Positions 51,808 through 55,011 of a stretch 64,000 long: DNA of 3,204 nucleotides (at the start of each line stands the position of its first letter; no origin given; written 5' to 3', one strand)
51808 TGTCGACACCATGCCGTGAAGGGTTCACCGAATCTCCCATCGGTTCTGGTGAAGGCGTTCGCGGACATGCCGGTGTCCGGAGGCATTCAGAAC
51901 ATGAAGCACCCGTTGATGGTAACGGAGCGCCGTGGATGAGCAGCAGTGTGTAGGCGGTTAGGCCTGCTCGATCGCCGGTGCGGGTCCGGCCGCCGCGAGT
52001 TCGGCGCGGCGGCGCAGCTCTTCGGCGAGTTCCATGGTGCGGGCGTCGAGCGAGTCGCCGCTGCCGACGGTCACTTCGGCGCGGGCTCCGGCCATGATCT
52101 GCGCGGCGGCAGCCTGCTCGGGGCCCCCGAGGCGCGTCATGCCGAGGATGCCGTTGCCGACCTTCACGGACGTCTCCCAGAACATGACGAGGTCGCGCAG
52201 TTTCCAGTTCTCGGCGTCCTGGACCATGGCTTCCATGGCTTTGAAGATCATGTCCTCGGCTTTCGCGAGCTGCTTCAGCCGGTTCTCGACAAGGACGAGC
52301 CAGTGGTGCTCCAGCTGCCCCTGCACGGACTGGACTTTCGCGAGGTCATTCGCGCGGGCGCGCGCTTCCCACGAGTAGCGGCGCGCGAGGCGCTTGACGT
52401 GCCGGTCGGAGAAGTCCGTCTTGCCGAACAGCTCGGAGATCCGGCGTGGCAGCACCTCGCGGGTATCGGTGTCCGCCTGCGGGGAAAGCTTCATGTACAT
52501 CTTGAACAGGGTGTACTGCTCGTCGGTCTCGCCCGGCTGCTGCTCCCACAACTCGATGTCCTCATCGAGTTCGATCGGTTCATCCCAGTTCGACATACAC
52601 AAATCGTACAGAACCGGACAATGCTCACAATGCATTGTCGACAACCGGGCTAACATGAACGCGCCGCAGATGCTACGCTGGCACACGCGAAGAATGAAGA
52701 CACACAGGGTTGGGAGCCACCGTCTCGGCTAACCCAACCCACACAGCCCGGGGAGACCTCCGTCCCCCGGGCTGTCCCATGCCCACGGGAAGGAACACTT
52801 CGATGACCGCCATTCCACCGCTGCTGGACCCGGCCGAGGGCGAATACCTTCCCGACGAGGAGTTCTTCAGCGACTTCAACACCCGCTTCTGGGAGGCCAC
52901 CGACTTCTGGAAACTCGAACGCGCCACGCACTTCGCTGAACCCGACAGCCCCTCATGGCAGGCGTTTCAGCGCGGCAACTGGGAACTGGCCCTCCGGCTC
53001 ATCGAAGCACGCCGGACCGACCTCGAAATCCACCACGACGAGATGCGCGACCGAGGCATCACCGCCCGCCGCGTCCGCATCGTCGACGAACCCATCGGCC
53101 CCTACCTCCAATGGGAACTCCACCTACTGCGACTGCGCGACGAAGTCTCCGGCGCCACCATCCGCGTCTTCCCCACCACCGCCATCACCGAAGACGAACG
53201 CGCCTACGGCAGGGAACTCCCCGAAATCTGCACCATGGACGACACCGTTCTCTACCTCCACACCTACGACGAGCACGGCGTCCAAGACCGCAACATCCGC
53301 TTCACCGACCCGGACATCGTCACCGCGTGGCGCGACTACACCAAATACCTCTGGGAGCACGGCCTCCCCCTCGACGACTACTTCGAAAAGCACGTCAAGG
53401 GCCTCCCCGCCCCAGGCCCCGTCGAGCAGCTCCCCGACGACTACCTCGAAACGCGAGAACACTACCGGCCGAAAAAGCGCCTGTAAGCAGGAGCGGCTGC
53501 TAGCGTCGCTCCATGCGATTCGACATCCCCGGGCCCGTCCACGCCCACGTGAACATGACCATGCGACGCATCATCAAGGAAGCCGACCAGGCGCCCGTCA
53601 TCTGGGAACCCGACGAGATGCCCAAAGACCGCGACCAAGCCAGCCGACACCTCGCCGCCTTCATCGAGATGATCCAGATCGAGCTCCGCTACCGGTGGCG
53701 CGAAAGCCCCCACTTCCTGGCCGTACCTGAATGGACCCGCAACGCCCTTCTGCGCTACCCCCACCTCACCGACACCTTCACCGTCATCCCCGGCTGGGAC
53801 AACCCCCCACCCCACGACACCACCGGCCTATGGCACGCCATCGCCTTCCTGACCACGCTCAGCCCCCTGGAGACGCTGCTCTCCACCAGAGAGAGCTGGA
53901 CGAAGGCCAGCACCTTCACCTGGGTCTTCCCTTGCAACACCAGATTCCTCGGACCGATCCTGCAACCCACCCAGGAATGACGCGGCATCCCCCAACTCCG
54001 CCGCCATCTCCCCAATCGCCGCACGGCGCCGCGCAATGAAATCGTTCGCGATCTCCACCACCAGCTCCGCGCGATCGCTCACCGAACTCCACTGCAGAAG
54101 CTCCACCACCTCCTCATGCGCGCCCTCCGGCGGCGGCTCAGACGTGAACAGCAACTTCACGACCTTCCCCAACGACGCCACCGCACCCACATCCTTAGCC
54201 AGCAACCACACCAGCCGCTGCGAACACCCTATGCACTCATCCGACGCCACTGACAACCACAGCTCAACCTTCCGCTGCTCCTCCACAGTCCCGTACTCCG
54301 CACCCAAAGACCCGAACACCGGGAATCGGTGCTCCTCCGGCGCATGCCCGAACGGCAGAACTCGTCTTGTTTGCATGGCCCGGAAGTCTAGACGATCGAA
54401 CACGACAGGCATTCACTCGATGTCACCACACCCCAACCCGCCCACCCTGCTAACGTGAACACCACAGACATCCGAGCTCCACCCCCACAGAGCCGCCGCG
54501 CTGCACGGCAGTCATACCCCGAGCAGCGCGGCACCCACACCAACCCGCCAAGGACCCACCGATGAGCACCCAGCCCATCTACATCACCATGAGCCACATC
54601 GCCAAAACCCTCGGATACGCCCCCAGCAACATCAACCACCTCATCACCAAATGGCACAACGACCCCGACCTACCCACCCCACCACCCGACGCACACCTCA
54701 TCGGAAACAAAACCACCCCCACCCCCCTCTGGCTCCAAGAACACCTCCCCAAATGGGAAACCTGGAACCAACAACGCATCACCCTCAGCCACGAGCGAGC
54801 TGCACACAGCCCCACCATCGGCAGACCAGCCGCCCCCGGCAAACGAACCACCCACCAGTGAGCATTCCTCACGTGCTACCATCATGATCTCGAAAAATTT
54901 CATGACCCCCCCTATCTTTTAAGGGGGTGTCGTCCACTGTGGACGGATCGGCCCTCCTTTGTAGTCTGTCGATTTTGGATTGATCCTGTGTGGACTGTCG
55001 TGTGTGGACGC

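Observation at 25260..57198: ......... box marking essentially every morphogenesis transcription unit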

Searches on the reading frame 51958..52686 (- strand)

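Call 11: search_protein_families(library=phrogs, proteins=[window:51958-52686:-], max_evalue=0.001)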
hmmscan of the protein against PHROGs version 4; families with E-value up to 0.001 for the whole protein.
window:51958-52686:- (242 aa): 1 family
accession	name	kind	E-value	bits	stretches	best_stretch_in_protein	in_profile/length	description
phrog_6299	-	head and packaging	2.8e-09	38.2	1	41-160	4-114/193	terminase small subunit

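Call 42: search_protein_families(library=pfam, proteins=[window:51958-52596:-], max_evalue=0.01)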
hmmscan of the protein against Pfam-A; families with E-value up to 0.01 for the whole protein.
window:51958-52596:- (212 aa): 0 families

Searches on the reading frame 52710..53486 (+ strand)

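Call 11: search_protein_families(library=phrogs, proteins=[window:52710-53486:+], max_evalue=0.001)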
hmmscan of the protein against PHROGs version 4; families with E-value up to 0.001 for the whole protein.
window:52710-53486:+ (258 aa): 0 families

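Call 32: search_protein_families(library=pfam, proteins=[window:52803-53486:+], max_evalue=0.01)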
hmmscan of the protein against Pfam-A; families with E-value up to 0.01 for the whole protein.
window:52803-53486:+ (227 aa): 1 family
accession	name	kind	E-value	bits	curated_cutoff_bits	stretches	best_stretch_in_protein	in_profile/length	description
PF21806.3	DUF6879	-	3.3e-34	118.2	23.9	1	24-194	2-166/167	Family of unknown function (DUF6879)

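Call 33: search_protein_families(library=phrogs, proteins=[window:52803-53486:+], max_evalue=0.01)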
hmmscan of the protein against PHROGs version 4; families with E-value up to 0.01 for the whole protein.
window:52803-53486:+ (227 aa): 0 families

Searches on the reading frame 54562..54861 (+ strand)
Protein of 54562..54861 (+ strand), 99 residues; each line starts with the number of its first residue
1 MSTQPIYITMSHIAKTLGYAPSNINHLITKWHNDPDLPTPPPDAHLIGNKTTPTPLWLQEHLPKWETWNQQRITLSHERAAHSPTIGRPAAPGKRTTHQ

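Call 32: search_protein_families(library=pfam, proteins=[window:54562-54861:+], max_evalue=0.01)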
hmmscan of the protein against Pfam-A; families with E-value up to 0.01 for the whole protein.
window:54562-54861:+ (99 aa): 0 families

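Call 33: search_protein_families(library=phrogs, proteins=[window:54562-54861:+], max_evalue=0.01)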
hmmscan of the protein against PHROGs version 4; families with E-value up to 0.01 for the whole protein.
window:54562-54861:+ (99 aa): 1 family
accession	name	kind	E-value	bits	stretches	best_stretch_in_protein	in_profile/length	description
phrog_597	-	DNA, RNA and nucleotide metabolism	0.002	19.1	1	2-67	107-162/200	DNA binding protein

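Call 67: search_solved_structures(query=window:54562-54861:+, max_evalue=1)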
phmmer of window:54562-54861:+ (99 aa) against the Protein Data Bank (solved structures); distinct sequences matched with E-value up to 1: 4.
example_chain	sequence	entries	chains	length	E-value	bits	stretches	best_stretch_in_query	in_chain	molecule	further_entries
7yqc_A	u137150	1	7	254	0.13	15.3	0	41-91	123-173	Proteasome activator complex subunit 3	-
7yqd_A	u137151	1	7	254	0.13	15.3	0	41-91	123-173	Proteasome activator complex subunit 3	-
8z2o_A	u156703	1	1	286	0.61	13.1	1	42-83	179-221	Flavin-dependent lyase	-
8z79_A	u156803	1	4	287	0.61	13.1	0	42-83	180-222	Flavin-dependent lyase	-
